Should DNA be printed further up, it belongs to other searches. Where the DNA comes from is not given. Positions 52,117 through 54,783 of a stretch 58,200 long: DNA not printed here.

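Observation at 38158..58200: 20-kb single-strand glycan locus with known beta-glucan parts around an uncharacterised three-gene core, two ABC permease pairs, and no ATPase or regulator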

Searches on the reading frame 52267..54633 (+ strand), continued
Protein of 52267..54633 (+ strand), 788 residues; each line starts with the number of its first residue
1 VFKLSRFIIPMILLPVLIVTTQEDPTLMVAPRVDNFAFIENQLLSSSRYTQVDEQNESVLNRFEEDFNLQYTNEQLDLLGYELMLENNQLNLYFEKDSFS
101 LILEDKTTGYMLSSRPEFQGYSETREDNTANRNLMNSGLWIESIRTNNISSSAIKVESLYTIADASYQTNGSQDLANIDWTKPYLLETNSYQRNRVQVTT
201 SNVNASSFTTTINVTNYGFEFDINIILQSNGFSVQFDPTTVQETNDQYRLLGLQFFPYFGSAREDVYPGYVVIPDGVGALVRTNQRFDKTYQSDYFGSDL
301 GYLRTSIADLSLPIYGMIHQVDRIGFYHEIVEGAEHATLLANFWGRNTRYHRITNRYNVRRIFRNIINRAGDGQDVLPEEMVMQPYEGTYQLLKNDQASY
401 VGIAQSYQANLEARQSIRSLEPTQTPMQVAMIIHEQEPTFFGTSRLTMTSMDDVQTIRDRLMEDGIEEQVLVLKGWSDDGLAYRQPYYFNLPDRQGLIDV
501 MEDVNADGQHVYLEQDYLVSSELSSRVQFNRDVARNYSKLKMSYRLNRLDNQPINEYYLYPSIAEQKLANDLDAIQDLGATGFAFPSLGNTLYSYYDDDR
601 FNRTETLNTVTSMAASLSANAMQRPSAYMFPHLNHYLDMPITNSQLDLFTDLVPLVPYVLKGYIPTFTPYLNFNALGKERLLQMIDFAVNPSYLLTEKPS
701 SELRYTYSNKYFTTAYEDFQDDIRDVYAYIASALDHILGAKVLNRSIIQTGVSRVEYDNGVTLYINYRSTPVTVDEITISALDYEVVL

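Call 34: get_annotated_region(hit=H1, flank=12000)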
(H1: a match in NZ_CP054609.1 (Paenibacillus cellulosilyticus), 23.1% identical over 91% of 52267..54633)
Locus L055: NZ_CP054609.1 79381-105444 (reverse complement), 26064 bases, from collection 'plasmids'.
description: Paenibacillus cellulosilyticus strain KACC 14175 plasmid unnamed1, complete sequence
organism: Paenibacillus cellulosilyticus (NCBI taxid 375489)
taxonomy: Bacteria; Bacillota; Bacilli; Bacillales; Paenibacillaceae; Paenibacillus; Paenibacillus cellulosilyticus
host: -; source: cell culture,soil; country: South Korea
typing (MOB-suite, as given by PLSDB): non-mobilizable
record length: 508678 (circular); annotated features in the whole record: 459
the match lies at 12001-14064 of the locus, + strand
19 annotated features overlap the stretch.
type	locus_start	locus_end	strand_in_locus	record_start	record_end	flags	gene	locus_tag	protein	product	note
CDS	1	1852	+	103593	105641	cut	recG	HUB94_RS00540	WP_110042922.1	ATP-dependent DNA helicase RecG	GO:0006310 - DNA recombination [Evidence IEA]; GO:0006281 - DNA repair [Evidence IEA]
CDS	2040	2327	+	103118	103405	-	-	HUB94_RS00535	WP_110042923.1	stage VI sporulation protein F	-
CDS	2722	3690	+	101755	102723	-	-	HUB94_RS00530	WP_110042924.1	aldo/keto reductase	-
CDS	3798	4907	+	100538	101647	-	ugpC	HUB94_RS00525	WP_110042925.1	sn-glycerol-3-phosphate ABC transporter ATP-binding protein UgpC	-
CDS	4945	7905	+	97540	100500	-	-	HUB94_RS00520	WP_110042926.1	extracellular solute-binding protein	-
CDS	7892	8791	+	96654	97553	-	-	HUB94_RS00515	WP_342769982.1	sugar ABC transporter permease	-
CDS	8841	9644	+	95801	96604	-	-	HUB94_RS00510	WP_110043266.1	carbohydrate ABC transporter permease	GO:0008643 - carbohydrate transport [Evidence IEA]; GO:0055085 - transmembrane transport [Evidence IEA]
CDS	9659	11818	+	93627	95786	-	-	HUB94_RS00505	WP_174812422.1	YIP1 family protein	-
CDS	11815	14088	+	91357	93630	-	-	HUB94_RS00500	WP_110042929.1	DUF5696 domain-containing protein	-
CDS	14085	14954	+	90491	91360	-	-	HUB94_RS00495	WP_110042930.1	sugar ABC transporter permease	-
CDS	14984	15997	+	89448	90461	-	-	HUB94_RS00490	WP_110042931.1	carbohydrate ABC transporter permease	GO:0008643 - carbohydrate transport [Evidence IEA]; GO:0055085 - transmembrane transport [Evidence IEA]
CDS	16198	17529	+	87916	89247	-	-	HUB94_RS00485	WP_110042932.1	LLM class flavin-dependent oxidoreductase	-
CDS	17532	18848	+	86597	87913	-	-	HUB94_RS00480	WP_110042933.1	LLM class flavin-dependent oxidoreductase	-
CDS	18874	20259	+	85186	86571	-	-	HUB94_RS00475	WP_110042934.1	extracellular solute-binding protein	-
CDS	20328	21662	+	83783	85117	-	-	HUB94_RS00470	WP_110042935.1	LLM class flavin-dependent oxidoreductase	-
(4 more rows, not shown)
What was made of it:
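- On Type I (CUT1-like) carbohydrate ABC importer: A ugpC gene is adjacent in Paenibacillus (call 34).
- A ugpC ATPase lies adjacent to the cassette in Paenibacillus (call 34).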

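Call 35: get_annotated_region(hit=H2, flank=12000)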
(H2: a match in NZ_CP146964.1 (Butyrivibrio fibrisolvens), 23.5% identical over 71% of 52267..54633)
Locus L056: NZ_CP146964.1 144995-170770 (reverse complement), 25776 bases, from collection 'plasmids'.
description: Butyrivibrio fibrisolvens strain D1 plasmid pNP243, complete sequence
organism: Butyrivibrio fibrisolvens (NCBI taxid 831)
taxonomy: Bacteria; Bacillota; Clostridia; Lachnospirales; Lachnospiraceae; Butyrivibrio; Butyrivibrio fibrisolvens
host: -; source: Bovinae,Bovine rumen; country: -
typing (MOB-suite, as given by PLSDB): non-mobilizable
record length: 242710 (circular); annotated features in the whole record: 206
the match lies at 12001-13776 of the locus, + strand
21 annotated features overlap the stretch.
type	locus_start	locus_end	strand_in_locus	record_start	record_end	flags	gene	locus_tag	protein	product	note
CDS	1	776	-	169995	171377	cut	-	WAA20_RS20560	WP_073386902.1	response regulator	GO:0000160 - phosphorelay signal transduction system [Evidence IEA]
CDS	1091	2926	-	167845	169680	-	-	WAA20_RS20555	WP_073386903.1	histidine kinase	GO:0000160 - phosphorelay signal transduction system [Evidence IEA]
CDS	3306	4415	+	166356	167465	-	-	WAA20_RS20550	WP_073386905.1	glycoside hydrolase family 43 protein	-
CDS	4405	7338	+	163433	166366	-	-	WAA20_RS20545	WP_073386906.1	extracellular solute-binding protein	-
CDS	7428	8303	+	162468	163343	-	-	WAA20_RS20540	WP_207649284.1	sugar ABC transporter permease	-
CDS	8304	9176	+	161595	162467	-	-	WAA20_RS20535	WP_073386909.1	carbohydrate ABC transporter permease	GO:0008643 - carbohydrate transport [Evidence IEA]; GO:0055085 - transmembrane transport [Evidence IEA]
CDS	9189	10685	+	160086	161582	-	-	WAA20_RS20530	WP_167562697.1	NHL repeat-containing protein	-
CDS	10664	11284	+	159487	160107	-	-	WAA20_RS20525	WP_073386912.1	YIP1 family protein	-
CDS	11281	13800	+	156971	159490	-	-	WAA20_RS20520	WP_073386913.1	DUF5696 domain-containing protein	-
CDS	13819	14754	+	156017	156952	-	-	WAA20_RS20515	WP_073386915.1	sugar ABC transporter permease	-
CDS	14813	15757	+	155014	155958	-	-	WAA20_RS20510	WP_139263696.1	carbohydrate ABC transporter permease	GO:0008643 - carbohydrate transport [Evidence IEA]; GO:0055085 - transmembrane transport [Evidence IEA]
CDS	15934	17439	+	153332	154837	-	-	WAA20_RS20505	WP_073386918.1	extracellular solute-binding protein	-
CDS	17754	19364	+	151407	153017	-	-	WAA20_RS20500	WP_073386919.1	extracellular solute-binding protein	-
CDS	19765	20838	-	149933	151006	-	-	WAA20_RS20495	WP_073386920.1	J domain-containing protein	-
CDS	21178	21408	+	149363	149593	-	-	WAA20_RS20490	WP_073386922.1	hypothetical protein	-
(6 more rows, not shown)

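Call 36: predict_structure(alignment_id=A2)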
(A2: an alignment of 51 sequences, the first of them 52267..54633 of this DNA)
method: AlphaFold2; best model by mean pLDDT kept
length: 788 residues; sequences in the alignment: 51
mean_pLDDT: 85.4   pTM: 0.86
mean pLDDT of the five models: 85.4, 84.7, 82.3, 80.7, 78.2
residues with pLDDT >= 90: 443; 70-90: 231; 50-70: 88; < 50: 26
segments of 3 or more residues with pLDDT < 50: 20-35, 672-675
pLDDT, mean of each block of 10 residues (from residue 1): 61 59 41 45 54 85 85 89 96 96 94 75 62 89 91 92 86 64 81 95 95 97 97 97 96 95 86 87 82 81 65 94 95 94 73 93 62 71 96 95 96 91 91 88 88 96 93 94 89 94 93 94 90 83 79 85 94 92 90 77 90 93 90 90 63 89 90 59 92 90 84 80 92 95 91 94 93 93 94
secondary structure, 60 per line:
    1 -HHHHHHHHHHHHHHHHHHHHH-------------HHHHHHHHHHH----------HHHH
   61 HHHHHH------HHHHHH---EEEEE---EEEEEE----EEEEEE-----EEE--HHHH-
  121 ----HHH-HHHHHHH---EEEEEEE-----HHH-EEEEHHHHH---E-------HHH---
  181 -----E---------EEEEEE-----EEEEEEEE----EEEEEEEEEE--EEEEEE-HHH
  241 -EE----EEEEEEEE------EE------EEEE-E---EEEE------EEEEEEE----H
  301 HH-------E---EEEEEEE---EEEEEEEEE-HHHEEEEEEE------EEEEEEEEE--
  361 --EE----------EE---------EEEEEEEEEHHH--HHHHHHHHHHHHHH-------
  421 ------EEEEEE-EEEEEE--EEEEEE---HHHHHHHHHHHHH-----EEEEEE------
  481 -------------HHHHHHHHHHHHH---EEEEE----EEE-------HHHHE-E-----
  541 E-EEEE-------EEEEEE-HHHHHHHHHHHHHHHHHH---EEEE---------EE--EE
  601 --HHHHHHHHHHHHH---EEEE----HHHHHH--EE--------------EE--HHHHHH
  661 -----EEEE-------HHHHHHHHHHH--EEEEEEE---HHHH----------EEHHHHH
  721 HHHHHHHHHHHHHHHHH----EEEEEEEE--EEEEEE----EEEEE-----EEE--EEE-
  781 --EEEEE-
elements in order (helices of 4 or more, strands of 3 or more residues): H2-22 H36-46 H57-66 H73-78 E82-86 E90-95 E100-105 E111-113 H116-119 H129-135 E139-145 E155-158 H159-163 E196-201 E207-214 E219-228 E231-236 E248-255 E270-273 E279-282 E289-295 E314-320 E324-332 E337-343 E350-358 E386-394 H400-413 E427-432 E434-439 E442-447 H451-463 E469-474 H494-506 E510-514 E519-521 H529-532 E543-546 E554-559 H561-578 E582-585 H603-615 E619-622 H627-632 H655-660 E666-669 H677-687 E690-696 H700-703 H716-737 E742-749 E752-757 E762-766 E772-774 E777-779 E783-787
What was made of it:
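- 52267..54633 (+): DUF5696 protein. N-terminal TM anchor and an extracellular three-domain body: beta-sandwich, (beta/alpha)8 barrel, beta-sandwich. AF2 pLDDT 85.4 (call 36).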

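Call 40: fold_search(model_id=the predicted structure, library=pdb)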
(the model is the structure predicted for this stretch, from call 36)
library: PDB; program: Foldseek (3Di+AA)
matches with E <= 10: 1277; with E <= 0.001: 362
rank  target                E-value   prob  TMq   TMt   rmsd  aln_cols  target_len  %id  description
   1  5opq_A                2.2e-31  1.00  0.59  0.69   6.4       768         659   12  A 3,6-anhydro-D-galactosidase produced by Zobellia galactanivorans. This is an exo-lytic enzyme that hydrolyzes termin (released 2017-11-29)
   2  5opq_D                8.6e-31  1.00  0.58  0.68   6.5       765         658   12  A 3,6-anhydro-D-galactosidase produced by Zobellia galactanivorans. This is an exo-lytic enzyme that hydrolyzes termin (released 2017-11-29)
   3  8rzk_A                3.2e-30  1.00  0.57  0.67   6.8       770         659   12  The Michaelis complex of ZgGH129 D486N from Zobellia galactanivorans with neo-b/k-oligo-carrageenan tetrasaccharide (b (released 2024-07-31)
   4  5wzn_A                5.8e-27  1.00  0.57  0.70   6.8       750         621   11  Alpha-N-acetylgalactosaminidase NagBb from Bifidobacterium bifidum - GalNAc complex (released 2017-06-07)
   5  5wzq_A                1.2e-26  1.00  0.57  0.71   6.6       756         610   12  Alpha-N-acetylgalactosaminidase NagBb from Bifidobacterium bifidum - quadruple mutant (released 2017-06-07)
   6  5wzr_B                1.6e-26  1.00  0.56  0.68   6.9       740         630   12  Alpha-N-acetylgalactosaminidase NagBb from Bifidobacterium bifidum - Gal-NHAc-DNJ complex (released 2017-06-07)
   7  5wzq_B                2.5e-26  1.00  0.56  0.70   7.0       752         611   11  Alpha-N-acetylgalactosaminidase NagBb from Bifidobacterium bifidum - quadruple mutant (released 2017-06-07)
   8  5wzp_A                2.7e-26  1.00  0.54  0.69   6.7       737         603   12  Alpha-N-acetylgalactosaminidase NagBb from Bifidobacterium bifidum - ligand free (released 2017-06-07)
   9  5wzn_B                4.0e-26  1.00  0.57  0.70   6.6       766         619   11  Alpha-N-acetylgalactosaminidase NagBb from Bifidobacterium bifidum - GalNAc complex (released 2017-06-07)
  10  5wzr_A                6.6e-26  1.00  0.57  0.69   6.7       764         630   11  Alpha-N-acetylgalactosaminidase NagBb from Bifidobacterium bifidum - Gal-NHAc-DNJ complex (released 2017-06-07)
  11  5wzp_B                6.4e-25  1.00  0.55  0.70   6.7       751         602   12  Alpha-N-acetylgalactosaminidase NagBb from Bifidobacterium bifidum - ligand free (released 2017-06-07)
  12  6qev_B                2.5e-18  1.00  0.43  0.28  10.2       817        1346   10  EngBF DARPin Fusion 4b B6 (released 2019-11-06)
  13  5a59_A                9.7e-18  1.00  0.45  0.34   8.6       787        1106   11  The structure of GH101 E796Q mutant from Streptococcus pneumoniae TIGR4 in complex with T-antigen (released 2015-09-02)
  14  2zxq                  1.3e-17  1.00  0.40  0.29  11.1       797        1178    9  Crystal structure of endo-alpha-N-acetylgalactosaminidase from Bifidobacterium longum (EngBF) (released 2009-06-16)
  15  6qfk_A                1.7e-17  1.00  0.45  0.29   8.9       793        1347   10  EngBF DARPin Fusion 4b G10 (released 2019-11-06)
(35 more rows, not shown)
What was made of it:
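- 52267..54633 (+): Foldseek best hit GH129 5opq at E 2e-31, then GH101, GH36 and GH31 (call 40).
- On GH129 / GH101 / GH36 / GH31 glycosidases: Foldseek E 2e-31 to 5e-12, probability 1.00 (call 40), on a model with pLDDT 85 (call 36).
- Closest known: GH129. Same: Foldseek gives E 2e-31 and TM 0.69 per target for 5opq (call 40).
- Three-domain GH129/GH101/GH36/GH31-like fold at E 2e-31 (call 40).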

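Call 42: search_solved_structures(query=A2, max_evalue=10, show_alignments=3)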
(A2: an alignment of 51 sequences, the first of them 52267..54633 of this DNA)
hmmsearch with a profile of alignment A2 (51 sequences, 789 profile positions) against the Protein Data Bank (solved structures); distinct sequences matched with E-value up to 10: 1.
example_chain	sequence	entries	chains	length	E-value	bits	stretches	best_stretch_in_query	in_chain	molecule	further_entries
6h8e_A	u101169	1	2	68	1.6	10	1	596-641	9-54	Type VI secretion protein ImpA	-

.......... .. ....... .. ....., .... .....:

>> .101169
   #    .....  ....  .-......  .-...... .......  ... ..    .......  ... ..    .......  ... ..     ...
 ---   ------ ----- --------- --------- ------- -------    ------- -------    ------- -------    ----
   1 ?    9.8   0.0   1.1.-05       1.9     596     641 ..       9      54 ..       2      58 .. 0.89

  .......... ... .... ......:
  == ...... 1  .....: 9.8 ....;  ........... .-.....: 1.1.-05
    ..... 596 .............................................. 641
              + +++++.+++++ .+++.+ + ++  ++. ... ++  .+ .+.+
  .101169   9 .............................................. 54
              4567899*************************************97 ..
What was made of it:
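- On GH129 / GH101 / GH36 / GH31 glycosidases: A profile search against PDB found nothing relevant (call 42).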
